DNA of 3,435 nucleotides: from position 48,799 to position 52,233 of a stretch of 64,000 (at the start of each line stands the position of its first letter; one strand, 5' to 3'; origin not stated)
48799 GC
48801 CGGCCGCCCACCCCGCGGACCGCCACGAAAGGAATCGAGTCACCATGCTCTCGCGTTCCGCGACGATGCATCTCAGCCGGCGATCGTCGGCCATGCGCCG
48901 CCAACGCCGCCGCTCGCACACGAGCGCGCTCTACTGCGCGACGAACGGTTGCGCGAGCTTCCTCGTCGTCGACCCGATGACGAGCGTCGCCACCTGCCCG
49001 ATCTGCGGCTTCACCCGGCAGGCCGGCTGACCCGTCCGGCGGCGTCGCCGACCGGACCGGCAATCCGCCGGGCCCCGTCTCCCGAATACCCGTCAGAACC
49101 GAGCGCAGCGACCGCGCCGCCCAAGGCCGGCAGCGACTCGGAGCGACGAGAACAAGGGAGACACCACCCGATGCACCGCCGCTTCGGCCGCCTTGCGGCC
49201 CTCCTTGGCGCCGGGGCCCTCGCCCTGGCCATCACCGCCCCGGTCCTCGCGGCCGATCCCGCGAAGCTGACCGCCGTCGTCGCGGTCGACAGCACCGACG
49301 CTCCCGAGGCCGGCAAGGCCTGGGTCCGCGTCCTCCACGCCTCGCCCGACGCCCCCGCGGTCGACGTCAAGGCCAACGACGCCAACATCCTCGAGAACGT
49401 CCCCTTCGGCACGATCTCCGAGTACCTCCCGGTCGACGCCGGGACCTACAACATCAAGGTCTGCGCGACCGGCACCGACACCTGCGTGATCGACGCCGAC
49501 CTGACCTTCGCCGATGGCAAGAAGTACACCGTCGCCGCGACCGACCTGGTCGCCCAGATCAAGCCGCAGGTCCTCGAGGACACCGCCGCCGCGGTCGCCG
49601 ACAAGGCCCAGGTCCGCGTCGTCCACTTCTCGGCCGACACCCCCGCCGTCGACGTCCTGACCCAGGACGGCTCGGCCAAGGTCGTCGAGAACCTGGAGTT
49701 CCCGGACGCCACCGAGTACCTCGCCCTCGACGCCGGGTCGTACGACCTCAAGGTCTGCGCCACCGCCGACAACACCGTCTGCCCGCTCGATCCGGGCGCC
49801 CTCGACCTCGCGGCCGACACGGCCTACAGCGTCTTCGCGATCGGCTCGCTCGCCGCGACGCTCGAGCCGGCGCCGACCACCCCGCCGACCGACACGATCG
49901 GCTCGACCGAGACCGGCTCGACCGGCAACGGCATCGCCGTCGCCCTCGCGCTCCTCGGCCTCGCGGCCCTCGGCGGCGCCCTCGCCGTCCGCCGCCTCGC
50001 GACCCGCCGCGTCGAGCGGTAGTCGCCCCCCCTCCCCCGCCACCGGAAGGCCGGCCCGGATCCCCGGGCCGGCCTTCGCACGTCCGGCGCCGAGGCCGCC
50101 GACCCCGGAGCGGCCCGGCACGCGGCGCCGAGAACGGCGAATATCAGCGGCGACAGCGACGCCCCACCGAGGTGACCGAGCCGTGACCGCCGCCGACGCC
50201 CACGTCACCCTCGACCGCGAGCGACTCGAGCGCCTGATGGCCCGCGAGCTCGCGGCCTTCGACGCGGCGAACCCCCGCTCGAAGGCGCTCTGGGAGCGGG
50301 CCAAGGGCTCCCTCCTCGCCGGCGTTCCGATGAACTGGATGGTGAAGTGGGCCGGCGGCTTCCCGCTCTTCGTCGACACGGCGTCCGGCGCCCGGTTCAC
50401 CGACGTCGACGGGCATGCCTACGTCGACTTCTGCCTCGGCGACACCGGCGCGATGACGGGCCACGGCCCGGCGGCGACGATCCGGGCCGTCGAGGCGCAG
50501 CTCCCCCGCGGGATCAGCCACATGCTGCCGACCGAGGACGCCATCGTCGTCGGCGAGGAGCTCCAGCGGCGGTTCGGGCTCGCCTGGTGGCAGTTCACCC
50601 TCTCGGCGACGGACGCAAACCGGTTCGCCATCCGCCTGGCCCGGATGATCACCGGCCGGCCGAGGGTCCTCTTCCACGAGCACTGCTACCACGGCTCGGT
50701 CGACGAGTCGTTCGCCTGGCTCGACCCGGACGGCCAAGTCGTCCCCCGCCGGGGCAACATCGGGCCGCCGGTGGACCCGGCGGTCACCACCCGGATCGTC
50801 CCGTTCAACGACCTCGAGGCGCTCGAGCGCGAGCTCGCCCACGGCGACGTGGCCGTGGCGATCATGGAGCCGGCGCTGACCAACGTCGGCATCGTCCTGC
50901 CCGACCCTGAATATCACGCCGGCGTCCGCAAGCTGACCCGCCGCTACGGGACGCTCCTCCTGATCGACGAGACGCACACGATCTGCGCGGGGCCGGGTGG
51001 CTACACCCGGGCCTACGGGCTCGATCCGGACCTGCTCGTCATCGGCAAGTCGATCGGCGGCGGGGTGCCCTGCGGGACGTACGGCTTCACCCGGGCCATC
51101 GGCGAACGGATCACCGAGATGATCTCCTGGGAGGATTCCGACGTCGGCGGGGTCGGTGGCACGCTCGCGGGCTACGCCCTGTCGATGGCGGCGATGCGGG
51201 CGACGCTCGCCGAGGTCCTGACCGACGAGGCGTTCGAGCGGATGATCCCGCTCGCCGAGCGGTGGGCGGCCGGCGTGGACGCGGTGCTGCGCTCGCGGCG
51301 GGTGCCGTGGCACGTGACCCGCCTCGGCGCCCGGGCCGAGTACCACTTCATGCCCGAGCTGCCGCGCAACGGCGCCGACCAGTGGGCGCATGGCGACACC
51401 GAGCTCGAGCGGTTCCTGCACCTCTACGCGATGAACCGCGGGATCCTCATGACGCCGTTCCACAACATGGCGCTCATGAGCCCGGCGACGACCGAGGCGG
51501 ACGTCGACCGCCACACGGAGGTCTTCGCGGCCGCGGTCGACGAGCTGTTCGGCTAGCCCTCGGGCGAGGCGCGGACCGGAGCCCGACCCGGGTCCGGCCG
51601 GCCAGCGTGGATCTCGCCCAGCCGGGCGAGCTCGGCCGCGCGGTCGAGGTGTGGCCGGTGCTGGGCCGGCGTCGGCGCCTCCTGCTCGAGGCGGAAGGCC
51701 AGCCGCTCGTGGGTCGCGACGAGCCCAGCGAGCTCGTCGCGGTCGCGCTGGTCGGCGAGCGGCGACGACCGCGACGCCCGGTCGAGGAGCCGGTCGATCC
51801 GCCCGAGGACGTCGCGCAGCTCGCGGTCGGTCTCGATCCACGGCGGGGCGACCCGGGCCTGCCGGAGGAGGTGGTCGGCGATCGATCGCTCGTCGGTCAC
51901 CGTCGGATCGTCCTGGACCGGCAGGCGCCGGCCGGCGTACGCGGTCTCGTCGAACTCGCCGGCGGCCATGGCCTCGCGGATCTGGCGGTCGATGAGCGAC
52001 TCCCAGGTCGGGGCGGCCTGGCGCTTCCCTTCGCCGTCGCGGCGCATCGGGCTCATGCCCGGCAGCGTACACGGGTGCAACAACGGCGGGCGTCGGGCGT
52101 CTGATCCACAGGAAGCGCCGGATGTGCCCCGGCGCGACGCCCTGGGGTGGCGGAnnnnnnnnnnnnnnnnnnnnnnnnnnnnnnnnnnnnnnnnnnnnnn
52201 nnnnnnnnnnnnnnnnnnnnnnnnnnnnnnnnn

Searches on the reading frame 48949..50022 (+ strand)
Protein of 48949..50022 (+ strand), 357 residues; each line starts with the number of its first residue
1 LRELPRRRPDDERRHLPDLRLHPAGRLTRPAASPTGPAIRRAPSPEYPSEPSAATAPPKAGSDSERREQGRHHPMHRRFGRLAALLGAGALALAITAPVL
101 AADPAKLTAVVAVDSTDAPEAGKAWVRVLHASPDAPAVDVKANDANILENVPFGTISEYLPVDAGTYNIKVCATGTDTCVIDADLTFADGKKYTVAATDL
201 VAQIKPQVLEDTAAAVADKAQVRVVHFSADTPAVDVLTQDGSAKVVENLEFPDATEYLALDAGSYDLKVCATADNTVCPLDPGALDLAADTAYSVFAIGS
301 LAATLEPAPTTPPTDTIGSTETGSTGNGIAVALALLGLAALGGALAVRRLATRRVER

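Call 69: search_protein_families(library=pfam, proteins=[window:48949-50022:+], max_evalue=0.00001)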
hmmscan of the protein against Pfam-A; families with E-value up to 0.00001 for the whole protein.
window:48949-50022:+ (357 aa): 1 family
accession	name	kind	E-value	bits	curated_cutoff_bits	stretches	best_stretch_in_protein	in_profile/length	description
PF14344.12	DUF4397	-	8.3e-54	181.7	30.6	3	124-236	1-118/119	Domain of unknown function (DUF4397)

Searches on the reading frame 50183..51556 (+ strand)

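Call 69: search_protein_families(library=pfam, proteins=[window:50183-51556:+], max_evalue=0.00001)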
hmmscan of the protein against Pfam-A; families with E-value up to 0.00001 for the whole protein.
window:50183-51556:+ (457 aa): 1 family
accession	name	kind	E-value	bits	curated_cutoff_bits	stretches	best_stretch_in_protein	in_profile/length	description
PF00202.27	Aminotran_3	-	2.1e-36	126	30.5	1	59-449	8-400/403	Aminotransferase class-III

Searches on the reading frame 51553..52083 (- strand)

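Call 69: search_protein_families(library=pfam, proteins=[window:51553-52083:-], max_evalue=0.00001)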
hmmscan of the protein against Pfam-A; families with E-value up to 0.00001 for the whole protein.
window:51553-52083:- (176 aa): 1 family
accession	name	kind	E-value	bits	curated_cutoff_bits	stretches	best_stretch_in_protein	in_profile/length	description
PF09350.15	DJC28_CD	-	3e-15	56.5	27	1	30-92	1-65/70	DnaJ homologue, subfamily C, member 28, conserved domain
